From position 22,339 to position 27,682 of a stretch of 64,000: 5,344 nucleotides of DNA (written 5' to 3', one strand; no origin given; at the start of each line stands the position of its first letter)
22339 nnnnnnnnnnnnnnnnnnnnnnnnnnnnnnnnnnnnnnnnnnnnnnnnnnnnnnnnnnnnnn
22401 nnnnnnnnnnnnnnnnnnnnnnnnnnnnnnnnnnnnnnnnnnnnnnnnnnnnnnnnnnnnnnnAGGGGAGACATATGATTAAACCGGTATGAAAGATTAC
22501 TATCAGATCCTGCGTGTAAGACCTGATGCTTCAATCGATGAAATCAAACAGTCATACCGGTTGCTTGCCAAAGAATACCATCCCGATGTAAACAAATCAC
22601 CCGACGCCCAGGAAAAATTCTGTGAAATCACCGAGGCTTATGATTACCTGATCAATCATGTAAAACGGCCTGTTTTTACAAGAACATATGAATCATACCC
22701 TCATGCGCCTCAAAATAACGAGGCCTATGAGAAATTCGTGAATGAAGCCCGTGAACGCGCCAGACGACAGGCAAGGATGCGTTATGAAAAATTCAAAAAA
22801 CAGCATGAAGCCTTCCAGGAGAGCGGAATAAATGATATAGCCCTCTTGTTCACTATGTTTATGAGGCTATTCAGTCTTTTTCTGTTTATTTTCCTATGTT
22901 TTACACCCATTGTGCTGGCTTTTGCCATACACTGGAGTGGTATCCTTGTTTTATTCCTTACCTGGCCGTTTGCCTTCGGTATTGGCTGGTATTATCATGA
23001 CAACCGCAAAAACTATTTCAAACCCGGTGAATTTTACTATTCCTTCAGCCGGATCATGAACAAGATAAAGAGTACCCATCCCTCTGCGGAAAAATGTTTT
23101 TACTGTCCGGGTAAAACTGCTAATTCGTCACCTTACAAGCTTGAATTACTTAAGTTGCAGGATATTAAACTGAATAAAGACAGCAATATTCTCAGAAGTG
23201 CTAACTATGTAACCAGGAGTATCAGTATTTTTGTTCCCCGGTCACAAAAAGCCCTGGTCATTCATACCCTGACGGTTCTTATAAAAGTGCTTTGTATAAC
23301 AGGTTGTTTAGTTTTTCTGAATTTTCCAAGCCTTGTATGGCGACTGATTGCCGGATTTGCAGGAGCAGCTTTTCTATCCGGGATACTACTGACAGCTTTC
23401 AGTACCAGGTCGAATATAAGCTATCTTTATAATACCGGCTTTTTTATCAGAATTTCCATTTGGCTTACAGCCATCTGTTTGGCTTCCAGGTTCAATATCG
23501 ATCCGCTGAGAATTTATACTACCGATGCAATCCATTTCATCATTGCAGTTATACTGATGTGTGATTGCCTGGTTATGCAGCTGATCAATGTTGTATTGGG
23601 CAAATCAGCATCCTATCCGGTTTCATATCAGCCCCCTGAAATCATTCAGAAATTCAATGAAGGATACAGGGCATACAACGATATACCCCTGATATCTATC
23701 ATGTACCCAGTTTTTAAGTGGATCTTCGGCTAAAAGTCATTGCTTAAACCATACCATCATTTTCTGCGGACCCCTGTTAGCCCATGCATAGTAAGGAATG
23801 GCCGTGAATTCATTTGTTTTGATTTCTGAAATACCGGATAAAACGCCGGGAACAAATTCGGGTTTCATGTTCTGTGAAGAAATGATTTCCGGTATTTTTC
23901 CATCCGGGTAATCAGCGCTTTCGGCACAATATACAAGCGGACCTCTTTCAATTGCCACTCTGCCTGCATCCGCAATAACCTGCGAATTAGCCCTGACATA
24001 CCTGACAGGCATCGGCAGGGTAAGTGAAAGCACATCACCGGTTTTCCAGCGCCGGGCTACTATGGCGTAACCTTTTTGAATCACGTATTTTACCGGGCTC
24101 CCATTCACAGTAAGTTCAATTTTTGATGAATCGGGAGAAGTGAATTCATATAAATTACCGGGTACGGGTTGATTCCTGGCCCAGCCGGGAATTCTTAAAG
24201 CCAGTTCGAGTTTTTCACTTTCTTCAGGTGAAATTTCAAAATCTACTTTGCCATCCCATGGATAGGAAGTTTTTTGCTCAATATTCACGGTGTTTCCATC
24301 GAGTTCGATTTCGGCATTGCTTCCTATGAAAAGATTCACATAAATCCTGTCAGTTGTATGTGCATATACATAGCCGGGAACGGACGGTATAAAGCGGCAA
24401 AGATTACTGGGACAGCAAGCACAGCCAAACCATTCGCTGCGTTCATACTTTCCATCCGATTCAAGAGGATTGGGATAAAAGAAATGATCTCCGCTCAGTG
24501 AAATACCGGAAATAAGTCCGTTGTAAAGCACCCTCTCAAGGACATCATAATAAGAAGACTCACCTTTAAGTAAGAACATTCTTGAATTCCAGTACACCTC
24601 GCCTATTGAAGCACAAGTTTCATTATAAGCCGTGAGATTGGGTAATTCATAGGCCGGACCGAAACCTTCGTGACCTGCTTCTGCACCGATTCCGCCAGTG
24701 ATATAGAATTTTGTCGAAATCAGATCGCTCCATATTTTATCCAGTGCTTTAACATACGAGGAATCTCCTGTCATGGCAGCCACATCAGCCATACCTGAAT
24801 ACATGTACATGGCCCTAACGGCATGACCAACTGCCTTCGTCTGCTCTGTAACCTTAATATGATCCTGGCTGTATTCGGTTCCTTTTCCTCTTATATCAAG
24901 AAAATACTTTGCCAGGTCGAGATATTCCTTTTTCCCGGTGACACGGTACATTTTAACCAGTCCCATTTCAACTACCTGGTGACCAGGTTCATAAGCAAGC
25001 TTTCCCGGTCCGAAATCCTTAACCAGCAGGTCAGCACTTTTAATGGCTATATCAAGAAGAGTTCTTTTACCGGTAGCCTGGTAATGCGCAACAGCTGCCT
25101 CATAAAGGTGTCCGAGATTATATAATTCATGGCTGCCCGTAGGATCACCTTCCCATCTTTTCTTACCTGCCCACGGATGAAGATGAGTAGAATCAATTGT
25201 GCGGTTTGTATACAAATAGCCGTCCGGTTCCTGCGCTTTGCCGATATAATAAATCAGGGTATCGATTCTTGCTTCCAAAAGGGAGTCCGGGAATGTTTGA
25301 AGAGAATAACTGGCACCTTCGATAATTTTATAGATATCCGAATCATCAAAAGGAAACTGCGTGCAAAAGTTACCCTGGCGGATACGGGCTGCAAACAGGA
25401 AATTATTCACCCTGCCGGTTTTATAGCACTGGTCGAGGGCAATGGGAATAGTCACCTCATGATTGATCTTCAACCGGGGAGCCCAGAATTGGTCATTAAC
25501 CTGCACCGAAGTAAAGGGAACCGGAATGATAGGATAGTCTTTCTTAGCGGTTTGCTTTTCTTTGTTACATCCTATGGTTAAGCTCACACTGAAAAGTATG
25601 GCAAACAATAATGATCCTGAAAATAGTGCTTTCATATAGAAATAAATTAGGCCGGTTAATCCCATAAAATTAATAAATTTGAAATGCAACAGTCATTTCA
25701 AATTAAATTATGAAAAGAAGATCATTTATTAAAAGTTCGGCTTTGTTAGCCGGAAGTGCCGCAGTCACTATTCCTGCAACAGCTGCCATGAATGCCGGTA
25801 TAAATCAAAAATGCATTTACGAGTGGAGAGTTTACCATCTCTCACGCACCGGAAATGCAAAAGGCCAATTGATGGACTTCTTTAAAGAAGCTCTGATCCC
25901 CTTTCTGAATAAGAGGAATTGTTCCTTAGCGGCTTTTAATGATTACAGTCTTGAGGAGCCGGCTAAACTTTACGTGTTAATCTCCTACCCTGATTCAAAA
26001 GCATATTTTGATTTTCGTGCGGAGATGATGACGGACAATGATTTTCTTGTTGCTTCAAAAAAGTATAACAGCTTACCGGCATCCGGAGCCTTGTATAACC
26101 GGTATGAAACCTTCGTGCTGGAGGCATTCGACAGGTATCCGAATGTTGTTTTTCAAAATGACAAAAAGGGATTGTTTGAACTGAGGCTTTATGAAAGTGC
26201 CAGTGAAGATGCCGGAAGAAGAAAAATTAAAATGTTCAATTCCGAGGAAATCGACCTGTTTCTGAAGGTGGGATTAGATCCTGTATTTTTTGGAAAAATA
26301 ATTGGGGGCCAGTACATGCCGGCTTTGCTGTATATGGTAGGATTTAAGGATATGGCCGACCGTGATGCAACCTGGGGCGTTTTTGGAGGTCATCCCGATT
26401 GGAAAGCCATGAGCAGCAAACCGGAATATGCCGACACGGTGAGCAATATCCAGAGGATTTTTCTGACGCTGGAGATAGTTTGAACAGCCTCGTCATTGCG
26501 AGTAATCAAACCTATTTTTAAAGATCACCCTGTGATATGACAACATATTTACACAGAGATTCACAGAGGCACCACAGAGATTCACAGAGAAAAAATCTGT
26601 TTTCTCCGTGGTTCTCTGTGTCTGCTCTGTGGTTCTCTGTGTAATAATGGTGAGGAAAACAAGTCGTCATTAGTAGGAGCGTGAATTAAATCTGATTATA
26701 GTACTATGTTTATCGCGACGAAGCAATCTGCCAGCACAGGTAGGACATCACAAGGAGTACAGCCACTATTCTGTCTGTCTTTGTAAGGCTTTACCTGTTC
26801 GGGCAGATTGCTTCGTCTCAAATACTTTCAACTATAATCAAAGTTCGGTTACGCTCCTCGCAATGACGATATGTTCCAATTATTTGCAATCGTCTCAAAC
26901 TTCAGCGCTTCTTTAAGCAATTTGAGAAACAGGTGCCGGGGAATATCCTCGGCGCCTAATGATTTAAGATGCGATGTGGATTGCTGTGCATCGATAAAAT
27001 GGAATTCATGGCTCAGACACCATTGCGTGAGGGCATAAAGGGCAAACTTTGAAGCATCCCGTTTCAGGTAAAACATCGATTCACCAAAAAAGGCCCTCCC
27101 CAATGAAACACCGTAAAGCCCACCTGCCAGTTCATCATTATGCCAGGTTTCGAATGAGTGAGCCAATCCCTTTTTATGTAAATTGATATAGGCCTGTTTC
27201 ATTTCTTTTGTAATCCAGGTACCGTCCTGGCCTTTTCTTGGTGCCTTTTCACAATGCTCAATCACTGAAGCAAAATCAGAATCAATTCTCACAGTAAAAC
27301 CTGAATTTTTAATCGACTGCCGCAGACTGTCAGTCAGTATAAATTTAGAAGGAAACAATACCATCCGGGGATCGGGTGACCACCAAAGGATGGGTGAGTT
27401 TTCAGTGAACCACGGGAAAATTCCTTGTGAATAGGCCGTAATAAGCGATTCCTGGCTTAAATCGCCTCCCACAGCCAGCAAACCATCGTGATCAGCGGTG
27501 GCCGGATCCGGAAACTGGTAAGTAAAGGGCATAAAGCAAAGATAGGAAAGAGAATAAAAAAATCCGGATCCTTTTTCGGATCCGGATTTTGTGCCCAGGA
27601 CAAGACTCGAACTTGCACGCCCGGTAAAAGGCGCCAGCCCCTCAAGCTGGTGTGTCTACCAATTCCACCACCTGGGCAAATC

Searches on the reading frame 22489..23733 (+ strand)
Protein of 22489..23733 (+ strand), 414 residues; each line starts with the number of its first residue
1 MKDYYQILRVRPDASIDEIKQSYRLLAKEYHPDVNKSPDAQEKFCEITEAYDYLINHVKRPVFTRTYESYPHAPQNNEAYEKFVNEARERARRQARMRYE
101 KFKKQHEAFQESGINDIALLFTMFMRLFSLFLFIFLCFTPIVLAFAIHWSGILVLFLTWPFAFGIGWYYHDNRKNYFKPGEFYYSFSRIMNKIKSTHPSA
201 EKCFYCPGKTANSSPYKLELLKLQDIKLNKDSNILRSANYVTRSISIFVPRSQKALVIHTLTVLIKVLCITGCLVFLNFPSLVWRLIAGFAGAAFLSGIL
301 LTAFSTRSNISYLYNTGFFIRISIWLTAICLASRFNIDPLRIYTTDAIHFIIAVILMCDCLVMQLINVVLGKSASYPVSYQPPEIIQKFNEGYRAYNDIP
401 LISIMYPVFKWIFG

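Call 63: search_protein_families(library=pfam, proteins=[window:22489-23733:+], max_evalue=0.00001)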
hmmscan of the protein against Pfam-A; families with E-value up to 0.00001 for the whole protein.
window:22489-23733:+ (414 aa): 1 family
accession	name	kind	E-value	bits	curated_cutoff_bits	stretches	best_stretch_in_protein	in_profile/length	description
PF00226.36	DnaJ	-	5.2e-20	71.8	27.8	1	3-61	1-60/63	DnaJ domain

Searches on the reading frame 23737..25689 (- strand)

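Call 63: search_protein_families(library=pfam, proteins=[window:23737-25689:-], max_evalue=0.00001)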
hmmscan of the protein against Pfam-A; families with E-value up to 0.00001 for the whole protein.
window:23737-25689:- (650 aa): 3 families
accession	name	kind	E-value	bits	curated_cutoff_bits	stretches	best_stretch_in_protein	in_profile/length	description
PF07944.18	Beta-AFase-like_GH127_cat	-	3.7e-115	385.4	24.9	1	61-438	1-375/376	Beta-L-arabinofuranosidase, GH127 catalytic domain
PF20736.2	Glyco_hydro127M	-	7.9e-25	87.3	24.2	1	449-560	2-95/95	Beta-L-arabinofuranosidase, GH127 middle domain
PF20737.2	Glyco_hydro127C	-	1.7e-23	82.6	23.7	1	562-648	1-70/71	Glycoside hydrolase family 127 C-terminal domain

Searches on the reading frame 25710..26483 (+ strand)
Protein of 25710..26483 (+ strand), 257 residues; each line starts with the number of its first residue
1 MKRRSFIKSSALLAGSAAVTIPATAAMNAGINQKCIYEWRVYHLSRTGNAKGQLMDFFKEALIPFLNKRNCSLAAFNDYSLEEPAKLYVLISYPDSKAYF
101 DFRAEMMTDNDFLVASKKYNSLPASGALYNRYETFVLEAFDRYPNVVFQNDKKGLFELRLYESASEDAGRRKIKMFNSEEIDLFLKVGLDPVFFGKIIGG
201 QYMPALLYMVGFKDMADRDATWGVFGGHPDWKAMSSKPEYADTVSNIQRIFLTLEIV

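Call 63: search_protein_families(library=pfam, proteins=[window:25710-26483:+], max_evalue=0.00001)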
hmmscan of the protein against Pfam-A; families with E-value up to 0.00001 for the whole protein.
window:25710-26483:+ (257 aa): 1 family
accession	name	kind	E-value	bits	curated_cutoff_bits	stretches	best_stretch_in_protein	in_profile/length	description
PF07978.19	NIPSNAP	-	1.2e-12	48.4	22.3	1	156-253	1-96/102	NIPSNAP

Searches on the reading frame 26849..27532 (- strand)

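Call 63: search_protein_families(library=pfam, proteins=[window:26849-27532:-], max_evalue=0.00001)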
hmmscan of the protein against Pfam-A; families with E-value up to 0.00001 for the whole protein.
window:26849-27532:- (227 aa): 1 family
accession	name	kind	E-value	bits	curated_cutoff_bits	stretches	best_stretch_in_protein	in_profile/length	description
PF03588.20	Leu_Phe_trans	-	1.1e-72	243.5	22.7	1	28-198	2-171/171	Leucyl/phenylalanyl-tRNA protein transferase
